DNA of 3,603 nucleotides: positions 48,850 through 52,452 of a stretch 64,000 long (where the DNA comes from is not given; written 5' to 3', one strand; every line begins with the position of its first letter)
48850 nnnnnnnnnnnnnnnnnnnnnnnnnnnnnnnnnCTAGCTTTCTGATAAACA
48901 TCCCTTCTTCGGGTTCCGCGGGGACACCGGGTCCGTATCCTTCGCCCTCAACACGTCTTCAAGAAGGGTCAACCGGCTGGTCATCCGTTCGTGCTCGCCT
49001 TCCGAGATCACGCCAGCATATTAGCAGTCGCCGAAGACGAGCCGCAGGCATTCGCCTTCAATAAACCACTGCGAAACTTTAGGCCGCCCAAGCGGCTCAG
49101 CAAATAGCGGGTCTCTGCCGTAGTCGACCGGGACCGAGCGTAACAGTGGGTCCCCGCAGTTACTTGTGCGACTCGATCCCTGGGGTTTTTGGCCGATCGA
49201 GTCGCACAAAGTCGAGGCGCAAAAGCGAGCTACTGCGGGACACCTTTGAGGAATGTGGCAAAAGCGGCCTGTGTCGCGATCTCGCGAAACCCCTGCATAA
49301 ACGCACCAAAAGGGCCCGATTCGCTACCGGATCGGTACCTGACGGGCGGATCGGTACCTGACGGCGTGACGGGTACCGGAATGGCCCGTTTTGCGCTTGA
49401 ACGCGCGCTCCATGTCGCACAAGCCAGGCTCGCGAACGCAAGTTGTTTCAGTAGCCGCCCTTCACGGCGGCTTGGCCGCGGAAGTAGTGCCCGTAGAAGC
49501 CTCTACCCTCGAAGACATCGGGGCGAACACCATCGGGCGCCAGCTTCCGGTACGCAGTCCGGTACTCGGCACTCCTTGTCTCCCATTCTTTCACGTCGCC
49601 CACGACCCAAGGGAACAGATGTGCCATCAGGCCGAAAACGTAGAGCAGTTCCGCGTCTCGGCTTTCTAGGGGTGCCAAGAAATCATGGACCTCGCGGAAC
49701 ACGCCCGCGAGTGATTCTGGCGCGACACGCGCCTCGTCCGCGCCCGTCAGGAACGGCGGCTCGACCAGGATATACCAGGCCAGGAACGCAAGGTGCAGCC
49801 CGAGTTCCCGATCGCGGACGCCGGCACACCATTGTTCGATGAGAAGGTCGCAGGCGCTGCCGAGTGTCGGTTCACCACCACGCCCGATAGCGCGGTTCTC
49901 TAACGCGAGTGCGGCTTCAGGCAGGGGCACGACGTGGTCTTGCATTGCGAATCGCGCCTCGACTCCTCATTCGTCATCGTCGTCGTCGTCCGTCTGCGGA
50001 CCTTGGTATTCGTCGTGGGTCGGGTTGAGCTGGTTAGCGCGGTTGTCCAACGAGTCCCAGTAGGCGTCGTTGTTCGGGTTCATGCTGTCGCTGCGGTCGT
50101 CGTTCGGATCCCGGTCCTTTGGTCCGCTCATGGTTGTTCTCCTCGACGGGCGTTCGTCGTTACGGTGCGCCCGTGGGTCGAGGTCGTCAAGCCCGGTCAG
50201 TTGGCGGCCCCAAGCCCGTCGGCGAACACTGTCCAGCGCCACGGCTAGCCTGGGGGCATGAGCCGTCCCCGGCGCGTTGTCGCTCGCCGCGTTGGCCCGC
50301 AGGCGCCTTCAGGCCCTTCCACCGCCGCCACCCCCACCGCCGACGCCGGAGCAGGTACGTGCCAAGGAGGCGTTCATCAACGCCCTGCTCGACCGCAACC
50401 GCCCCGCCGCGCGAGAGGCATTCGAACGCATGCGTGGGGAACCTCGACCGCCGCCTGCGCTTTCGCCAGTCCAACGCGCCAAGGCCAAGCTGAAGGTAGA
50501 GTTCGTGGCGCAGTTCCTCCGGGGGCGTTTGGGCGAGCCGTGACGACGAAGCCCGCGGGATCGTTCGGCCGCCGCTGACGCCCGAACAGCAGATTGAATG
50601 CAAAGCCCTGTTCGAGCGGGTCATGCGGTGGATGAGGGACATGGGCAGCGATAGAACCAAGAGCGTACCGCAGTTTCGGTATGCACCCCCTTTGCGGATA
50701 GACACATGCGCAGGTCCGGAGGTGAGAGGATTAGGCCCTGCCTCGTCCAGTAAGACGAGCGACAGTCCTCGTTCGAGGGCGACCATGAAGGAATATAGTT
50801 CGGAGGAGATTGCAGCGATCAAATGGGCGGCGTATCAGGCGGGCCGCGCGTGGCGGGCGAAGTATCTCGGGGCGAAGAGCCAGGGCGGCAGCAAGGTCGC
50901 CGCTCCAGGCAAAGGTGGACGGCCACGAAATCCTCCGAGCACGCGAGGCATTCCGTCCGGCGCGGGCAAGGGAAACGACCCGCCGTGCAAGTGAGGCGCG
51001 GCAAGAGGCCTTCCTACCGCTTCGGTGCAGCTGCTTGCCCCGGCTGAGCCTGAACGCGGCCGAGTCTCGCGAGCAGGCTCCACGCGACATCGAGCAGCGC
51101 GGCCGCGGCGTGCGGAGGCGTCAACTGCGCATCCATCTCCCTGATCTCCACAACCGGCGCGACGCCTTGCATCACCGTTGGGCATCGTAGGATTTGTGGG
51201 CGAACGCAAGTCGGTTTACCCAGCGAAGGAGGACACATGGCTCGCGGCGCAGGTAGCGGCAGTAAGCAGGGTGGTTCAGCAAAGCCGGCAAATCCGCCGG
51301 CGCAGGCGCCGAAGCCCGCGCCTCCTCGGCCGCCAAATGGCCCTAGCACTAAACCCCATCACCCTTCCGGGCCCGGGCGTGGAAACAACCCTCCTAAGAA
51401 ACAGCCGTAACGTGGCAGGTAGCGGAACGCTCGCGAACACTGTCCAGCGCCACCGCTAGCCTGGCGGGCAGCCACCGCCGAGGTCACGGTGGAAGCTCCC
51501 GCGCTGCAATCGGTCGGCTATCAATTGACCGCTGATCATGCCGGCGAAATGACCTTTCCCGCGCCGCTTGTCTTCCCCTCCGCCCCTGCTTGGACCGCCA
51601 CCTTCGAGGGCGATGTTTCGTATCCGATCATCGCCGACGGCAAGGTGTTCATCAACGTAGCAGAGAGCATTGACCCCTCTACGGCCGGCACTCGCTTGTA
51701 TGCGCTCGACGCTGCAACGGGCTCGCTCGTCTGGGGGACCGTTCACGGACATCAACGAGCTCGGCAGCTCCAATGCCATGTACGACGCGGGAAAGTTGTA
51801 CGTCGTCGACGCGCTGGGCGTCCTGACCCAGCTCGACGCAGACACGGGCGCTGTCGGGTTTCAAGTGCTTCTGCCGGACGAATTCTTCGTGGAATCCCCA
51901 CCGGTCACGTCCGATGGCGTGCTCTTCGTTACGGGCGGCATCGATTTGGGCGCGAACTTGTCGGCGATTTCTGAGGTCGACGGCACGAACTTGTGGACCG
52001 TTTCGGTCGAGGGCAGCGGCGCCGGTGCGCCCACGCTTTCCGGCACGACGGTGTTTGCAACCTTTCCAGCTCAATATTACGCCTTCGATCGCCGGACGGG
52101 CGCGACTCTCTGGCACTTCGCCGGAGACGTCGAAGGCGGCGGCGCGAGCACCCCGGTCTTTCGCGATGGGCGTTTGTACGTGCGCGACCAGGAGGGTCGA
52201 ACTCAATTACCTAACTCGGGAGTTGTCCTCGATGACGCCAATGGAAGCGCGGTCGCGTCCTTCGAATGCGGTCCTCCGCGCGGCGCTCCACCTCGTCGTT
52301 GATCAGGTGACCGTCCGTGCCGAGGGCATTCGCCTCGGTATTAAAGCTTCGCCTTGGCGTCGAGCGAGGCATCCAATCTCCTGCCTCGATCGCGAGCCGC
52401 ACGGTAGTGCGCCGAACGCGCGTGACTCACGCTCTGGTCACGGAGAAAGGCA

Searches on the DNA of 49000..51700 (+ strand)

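Call 16: search_dna_similar(query=window:49900-51700:+, collection=plasmids, mode=distant, max_rows=20)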
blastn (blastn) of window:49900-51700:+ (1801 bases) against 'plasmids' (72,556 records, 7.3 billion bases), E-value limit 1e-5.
Records with a match: 2; places in all: 2; records where one place covers at least 80% of the query: 0.
Best place of each record, by identity: 80-90% 2.
By first word of the organism name: Burkholderia 2.
By predicted mobility (MOB-suite, as given by PLSDB): conjugative 2.
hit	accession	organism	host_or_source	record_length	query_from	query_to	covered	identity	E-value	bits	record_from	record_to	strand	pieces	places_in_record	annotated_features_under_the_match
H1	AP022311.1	Burkholderia sp. SFA1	-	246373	161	208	3%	89.6%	5e-7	65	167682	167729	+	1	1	hypothetical protein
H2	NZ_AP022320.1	Burkholderia sp. THE68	Togo hemipterus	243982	162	208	3%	89.4%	2e-6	64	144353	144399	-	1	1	hypothetical protein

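Call 80: search_rna_families(source=window, start=49000, end=51700, threshold=evalue, max_evalue=1)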
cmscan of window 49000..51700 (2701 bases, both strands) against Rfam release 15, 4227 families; matches with E-value up to 1: 0.
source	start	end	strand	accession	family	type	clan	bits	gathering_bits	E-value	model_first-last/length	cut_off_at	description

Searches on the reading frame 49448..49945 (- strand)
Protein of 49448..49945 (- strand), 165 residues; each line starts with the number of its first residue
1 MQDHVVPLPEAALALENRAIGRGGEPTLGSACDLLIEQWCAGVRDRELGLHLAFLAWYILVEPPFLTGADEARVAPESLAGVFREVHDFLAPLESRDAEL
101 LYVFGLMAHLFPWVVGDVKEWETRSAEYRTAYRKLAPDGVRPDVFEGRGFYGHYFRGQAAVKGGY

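Call 14: search_protein_families(library=pfam, proteins=[window:49448-49945:-], max_evalue=0.01)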
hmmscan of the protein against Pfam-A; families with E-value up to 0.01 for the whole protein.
window:49448-49945:- (165 aa): 0 families

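Call 21: find_encoding_contigs(protein=window:49448-49945:-, flank=10000, max_places=10)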
Protein window:49448-49945:- (165 aa): 2 contigs read that carry it; 2 places shown.
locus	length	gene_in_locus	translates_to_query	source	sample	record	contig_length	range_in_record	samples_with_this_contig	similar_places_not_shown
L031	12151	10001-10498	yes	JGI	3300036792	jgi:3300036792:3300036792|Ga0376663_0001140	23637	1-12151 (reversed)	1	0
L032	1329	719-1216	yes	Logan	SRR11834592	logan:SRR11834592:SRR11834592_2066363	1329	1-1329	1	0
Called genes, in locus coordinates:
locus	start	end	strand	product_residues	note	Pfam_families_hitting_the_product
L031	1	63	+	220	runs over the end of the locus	PF00005:ABC_tran, PF13304:AAA_21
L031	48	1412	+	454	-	PF00072:Response_reg, PF00158:Sigma54_activat, PF14532:Sigma54_activ_2, PF00004:AAA (weak), PF07728:AAA_5 (weak), PF25601:AAA_lid_14, PF02954:HTH_8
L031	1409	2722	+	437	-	PF02518:HATPase_c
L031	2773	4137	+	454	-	PF00072:Response_reg, PF00158:Sigma54_activat, PF14532:Sigma54_activ_2, PF07724:AAA_2 (weak), PF25601:AAA_lid_14, PF02954:HTH_8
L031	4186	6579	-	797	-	PF00989:PAS (faint), PF08448:PAS_4 (faint), PF13188:PAS_8 (weak), PF00990:GGDEF, PF00563:EAL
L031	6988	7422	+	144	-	-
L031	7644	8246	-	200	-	PF13360:PQQ_2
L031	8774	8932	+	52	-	-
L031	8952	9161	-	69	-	-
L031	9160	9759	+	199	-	-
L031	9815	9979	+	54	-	-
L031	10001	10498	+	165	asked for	-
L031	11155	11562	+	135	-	PF15428:Imm26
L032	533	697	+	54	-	-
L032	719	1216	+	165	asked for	-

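Call 32: search_protein_families(library=ncbifam, proteins=[window:49448-49945:-], max_evalue=0.01)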
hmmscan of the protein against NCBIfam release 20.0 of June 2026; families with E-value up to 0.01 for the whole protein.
window:49448-49945:- (165 aa): 0 families

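Call 77: search_protein_families(library=phrogs, proteins=[window:49448-49945:-], max_evalue=0.001)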
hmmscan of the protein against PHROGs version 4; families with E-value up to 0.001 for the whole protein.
window:49448-49945:- (165 aa): 0 families

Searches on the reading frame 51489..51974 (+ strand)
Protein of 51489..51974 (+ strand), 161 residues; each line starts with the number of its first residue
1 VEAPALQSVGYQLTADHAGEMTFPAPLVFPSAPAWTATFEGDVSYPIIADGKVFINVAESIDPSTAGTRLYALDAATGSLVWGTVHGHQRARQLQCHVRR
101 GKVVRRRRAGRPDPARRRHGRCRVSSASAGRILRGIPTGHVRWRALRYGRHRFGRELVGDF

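Call 78: search_protein_families(library=pfam, proteins=[window:51489-51974:+], max_evalue=0.01)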
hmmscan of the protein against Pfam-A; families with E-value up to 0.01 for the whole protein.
window:51489-51974:+ (161 aa): 1 family
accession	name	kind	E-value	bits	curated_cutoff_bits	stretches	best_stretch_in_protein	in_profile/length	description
PF13360.13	PQQ_2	-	0.00027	21.1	27.6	1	33-90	55-105/233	Outer membrane protein assembly factor BamB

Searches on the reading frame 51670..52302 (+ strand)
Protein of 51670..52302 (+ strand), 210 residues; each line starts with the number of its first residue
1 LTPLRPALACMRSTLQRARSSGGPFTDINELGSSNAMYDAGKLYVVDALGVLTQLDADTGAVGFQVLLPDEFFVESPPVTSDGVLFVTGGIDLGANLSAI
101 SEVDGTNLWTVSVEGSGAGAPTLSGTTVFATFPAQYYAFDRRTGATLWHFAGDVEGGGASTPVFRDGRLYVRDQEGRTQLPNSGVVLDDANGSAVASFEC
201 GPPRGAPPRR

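Call 14: search_protein_families(library=pfam, proteins=[window:51670-52302:+], max_evalue=0.01)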
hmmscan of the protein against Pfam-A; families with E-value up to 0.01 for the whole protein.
window:51670-52302:+ (210 aa): 3 families
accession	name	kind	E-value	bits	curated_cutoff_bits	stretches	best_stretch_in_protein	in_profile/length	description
PF13360.13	PQQ_2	-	1.3e-16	61.4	27.6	2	96-177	4-84/233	Outer membrane protein assembly factor BamB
PF13570.13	Beta-prop_ACSF4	-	8.8e-05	22.5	133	1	43-152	64-173/329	Beta-alanine-activating enzyme, beta-propeller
PF01011.28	PQQ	-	0.0048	16.1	26.7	0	136-151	192-207/595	Glucose/ethanol/alcohol dehydrogenase, beta-propeller domain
